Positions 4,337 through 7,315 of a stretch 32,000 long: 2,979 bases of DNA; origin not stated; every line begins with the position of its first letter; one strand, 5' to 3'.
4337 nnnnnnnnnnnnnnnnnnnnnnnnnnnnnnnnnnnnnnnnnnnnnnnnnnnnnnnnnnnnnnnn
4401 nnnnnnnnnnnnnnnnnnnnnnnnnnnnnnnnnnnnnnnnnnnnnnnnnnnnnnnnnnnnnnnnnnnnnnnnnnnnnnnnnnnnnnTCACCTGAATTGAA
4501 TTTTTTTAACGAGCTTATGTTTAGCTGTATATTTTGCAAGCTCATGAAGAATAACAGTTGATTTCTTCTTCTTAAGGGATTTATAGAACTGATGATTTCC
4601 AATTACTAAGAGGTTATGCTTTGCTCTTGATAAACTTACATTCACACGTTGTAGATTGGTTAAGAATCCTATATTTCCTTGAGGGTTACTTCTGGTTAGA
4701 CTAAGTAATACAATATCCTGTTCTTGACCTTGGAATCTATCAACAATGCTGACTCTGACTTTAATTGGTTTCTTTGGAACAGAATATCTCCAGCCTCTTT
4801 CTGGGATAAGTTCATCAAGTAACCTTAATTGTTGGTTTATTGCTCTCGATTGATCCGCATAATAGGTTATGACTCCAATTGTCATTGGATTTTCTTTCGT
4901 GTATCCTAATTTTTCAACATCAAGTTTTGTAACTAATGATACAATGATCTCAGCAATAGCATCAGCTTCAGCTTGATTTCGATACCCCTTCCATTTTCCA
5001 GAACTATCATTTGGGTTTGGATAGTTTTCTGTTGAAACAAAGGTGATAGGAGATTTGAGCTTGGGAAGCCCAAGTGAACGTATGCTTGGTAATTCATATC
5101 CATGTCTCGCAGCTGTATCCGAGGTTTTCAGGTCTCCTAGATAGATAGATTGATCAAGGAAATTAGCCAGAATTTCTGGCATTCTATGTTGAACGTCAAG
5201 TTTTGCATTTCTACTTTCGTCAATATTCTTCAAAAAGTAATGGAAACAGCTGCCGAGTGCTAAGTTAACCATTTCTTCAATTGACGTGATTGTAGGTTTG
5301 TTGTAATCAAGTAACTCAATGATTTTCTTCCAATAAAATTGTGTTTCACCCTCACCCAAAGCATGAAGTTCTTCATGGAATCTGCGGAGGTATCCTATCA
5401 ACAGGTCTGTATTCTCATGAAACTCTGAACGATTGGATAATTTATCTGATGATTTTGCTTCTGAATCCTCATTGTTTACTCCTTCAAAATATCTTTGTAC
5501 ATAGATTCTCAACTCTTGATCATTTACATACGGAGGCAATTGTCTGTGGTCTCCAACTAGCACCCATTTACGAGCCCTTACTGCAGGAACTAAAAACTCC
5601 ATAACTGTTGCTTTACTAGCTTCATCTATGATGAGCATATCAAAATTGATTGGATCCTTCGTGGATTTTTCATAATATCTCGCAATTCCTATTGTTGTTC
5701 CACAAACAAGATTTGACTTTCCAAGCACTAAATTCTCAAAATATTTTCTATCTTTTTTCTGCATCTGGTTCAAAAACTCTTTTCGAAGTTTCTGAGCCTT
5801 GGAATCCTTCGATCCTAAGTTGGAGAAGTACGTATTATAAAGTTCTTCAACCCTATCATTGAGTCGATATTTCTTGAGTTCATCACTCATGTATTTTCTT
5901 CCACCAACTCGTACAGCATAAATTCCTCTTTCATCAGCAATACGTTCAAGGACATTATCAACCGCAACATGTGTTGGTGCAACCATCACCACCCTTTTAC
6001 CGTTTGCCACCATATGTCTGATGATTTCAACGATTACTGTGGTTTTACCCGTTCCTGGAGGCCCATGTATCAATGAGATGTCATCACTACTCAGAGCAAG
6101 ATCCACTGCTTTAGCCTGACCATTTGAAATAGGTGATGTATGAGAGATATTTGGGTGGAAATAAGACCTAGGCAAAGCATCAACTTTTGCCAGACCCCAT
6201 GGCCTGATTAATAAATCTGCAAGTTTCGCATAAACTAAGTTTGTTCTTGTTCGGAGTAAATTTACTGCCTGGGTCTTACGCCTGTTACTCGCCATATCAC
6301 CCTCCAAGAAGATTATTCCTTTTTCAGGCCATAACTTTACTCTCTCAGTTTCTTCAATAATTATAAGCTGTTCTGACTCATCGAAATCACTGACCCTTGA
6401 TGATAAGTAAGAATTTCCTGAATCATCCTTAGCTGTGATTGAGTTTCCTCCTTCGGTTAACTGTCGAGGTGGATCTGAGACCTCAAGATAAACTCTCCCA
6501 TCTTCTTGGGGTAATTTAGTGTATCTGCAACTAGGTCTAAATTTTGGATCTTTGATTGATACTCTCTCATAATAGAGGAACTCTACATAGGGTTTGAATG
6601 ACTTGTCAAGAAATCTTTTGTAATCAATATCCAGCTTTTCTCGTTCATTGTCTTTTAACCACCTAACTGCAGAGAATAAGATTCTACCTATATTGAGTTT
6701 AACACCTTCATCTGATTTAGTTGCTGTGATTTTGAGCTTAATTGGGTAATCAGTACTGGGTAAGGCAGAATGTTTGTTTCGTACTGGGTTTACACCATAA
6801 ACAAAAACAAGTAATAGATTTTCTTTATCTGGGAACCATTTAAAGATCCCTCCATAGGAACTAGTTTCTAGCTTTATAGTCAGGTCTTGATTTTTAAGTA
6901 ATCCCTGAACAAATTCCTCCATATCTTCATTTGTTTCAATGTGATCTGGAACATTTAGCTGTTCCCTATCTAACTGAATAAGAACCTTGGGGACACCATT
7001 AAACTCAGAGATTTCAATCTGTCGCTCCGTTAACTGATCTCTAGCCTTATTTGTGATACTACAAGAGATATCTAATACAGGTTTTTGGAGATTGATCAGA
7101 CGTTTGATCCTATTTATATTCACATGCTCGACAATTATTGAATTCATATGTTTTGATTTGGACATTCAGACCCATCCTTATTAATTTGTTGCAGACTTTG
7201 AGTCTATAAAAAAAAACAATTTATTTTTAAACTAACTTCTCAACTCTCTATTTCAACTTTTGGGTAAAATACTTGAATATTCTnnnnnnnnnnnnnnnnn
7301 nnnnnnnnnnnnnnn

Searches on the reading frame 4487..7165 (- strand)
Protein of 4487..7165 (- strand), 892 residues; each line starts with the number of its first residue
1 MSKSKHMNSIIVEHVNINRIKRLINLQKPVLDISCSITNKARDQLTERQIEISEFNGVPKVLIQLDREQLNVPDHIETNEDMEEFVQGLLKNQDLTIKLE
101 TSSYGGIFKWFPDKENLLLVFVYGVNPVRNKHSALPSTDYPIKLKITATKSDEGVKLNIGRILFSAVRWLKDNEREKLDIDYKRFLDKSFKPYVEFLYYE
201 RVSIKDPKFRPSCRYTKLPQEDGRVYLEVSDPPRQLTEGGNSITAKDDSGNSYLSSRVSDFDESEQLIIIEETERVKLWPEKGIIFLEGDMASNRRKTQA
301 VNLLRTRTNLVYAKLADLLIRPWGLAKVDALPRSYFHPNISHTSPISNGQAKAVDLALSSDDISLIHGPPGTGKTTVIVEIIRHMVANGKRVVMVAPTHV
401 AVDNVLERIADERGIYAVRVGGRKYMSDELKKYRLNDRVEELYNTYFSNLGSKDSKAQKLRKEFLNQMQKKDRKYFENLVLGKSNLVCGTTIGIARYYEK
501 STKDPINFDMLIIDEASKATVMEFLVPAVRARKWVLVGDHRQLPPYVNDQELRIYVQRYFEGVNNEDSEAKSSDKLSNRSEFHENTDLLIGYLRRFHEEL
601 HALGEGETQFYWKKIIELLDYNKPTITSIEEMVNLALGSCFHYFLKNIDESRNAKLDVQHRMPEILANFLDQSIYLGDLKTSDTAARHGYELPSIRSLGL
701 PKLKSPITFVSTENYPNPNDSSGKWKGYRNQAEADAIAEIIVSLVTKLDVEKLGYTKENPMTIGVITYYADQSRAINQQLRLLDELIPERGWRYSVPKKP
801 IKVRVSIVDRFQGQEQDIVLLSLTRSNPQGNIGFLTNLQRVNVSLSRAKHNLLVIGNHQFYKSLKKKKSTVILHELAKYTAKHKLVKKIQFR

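Call 6: search_protein_families(library=pfam, proteins=[window:4487-7165:-], max_evalue=0.01)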
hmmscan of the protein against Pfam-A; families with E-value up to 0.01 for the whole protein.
window:4487-7165:- (892 aa): 20 families
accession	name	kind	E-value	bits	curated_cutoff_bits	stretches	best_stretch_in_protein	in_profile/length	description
PF13086.12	AAA_11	-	5.6e-44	151.3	27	2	348-465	4-138/257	AAA domain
PF13087.12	AAA_12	-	2.4e-39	135.4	27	1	639-858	4-194/195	AAA domain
PF13245.12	AAA_19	-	1.1e-18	68.1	25.1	1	350-546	1-132/134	AAA domain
PF13604.12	AAA_30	-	3.5e-16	59.9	27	1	347-409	3-66/191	AAA domain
PF01443.25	Viral_helicase1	-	2.3e-10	41.1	21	0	365-395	2-32/228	Viral superfamily 1 RNA helicase core domain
PF00270.35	DEAD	-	1.5e-08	35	26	1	349-423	3-83/167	DEAD/DEAH box helicase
PF04851.21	ResIII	-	6e-07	29.9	22.5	1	360-516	22-134/164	Type III restriction enzyme, res subunit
PF13401.12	AAA_22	-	8.5e-05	23.3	27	1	361-448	5-84/130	AAA domain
PF09848.15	SLFN-g3_helicase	-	0.00012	22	24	1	363-520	3-92/354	Schlafen group 3, DNA/RNA helicase domain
PF20720.3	nSTAND3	-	0.00017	21.7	27.2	1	357-401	13-56/155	Novel STAND NTPase 3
PF00580.27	UvrD-helicase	-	0.00022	21.4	23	1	360-444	12-91/271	UvrD/REP helicase N-terminal domain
PF07652.20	Flavi_DEAD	-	0.00026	21.4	21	1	363-412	6-56/148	Flavivirus DEAD domain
PF00004.35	AAA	-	0.00054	20.9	21.2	1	365-388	2-25/131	ATPase family associated with various cellular activities (AAA)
PF24883.2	NPHP3_N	-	0.0018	18.9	24.8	0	361-394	22-55/164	Nephrocystin 3, N-terminal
PF13191.12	AAA_16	-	0.0022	18.9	32.6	1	364-393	27-56/167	AAA ATPase domain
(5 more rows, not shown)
